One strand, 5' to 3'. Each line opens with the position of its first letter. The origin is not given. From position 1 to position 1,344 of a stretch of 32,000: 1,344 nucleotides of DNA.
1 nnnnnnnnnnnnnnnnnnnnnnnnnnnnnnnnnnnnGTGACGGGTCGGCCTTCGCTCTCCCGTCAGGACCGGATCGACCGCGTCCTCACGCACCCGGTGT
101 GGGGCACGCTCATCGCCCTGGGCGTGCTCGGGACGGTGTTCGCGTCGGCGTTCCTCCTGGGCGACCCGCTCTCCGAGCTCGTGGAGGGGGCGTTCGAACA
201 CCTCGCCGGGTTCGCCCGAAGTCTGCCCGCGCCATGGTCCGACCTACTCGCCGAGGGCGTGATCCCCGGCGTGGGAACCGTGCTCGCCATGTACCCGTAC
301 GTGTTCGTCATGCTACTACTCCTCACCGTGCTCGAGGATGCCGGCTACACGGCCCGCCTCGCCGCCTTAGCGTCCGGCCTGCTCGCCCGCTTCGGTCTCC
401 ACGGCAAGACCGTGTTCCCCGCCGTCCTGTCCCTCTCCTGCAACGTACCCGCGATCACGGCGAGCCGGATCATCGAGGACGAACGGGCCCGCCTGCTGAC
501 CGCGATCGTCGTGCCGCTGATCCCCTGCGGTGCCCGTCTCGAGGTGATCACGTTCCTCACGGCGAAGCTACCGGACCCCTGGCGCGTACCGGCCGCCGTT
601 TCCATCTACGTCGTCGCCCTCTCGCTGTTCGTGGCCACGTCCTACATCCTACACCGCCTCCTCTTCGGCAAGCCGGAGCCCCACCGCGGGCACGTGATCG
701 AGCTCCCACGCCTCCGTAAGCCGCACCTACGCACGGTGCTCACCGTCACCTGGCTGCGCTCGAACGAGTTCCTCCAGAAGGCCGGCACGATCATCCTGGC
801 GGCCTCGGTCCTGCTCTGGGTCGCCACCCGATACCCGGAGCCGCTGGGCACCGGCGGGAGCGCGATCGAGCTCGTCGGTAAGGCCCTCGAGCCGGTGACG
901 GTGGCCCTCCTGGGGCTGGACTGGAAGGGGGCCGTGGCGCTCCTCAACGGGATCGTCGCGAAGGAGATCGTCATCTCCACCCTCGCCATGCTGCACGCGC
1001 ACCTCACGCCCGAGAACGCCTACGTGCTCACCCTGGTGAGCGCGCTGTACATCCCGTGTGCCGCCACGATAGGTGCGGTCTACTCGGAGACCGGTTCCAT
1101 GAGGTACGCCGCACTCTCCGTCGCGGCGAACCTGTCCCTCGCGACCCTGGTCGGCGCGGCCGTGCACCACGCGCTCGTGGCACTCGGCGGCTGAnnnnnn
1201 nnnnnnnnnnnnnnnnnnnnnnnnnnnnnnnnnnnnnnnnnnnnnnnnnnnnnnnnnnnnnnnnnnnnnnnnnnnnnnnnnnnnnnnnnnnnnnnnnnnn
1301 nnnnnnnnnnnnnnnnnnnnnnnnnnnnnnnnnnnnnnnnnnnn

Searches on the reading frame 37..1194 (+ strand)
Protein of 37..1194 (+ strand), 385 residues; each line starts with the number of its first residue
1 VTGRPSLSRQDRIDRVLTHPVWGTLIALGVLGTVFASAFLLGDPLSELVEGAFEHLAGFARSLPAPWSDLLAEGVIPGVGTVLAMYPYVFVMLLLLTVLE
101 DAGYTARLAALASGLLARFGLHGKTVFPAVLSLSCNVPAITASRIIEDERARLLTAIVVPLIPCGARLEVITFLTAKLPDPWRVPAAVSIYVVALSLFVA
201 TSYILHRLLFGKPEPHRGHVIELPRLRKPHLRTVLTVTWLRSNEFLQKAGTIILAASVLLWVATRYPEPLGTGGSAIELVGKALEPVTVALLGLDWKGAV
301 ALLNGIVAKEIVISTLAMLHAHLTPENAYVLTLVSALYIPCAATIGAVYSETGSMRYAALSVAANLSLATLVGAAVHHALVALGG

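Call 10: search_protein_families(library=pfam, proteins=[window:37-1194:+], max_evalue=0.001)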
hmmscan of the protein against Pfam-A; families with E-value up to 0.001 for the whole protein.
window:37-1194:+ (385 aa): 2 families
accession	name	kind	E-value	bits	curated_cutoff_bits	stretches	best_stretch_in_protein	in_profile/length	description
PF07670.19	Gate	-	9.7e-36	122.8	29.6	2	248-354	3-103/104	Nucleoside recognition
PF07664.17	FeoB_C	-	1.5e-10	41.1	26.6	1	188-241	2-54/54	Ferrous iron transport protein B C terminus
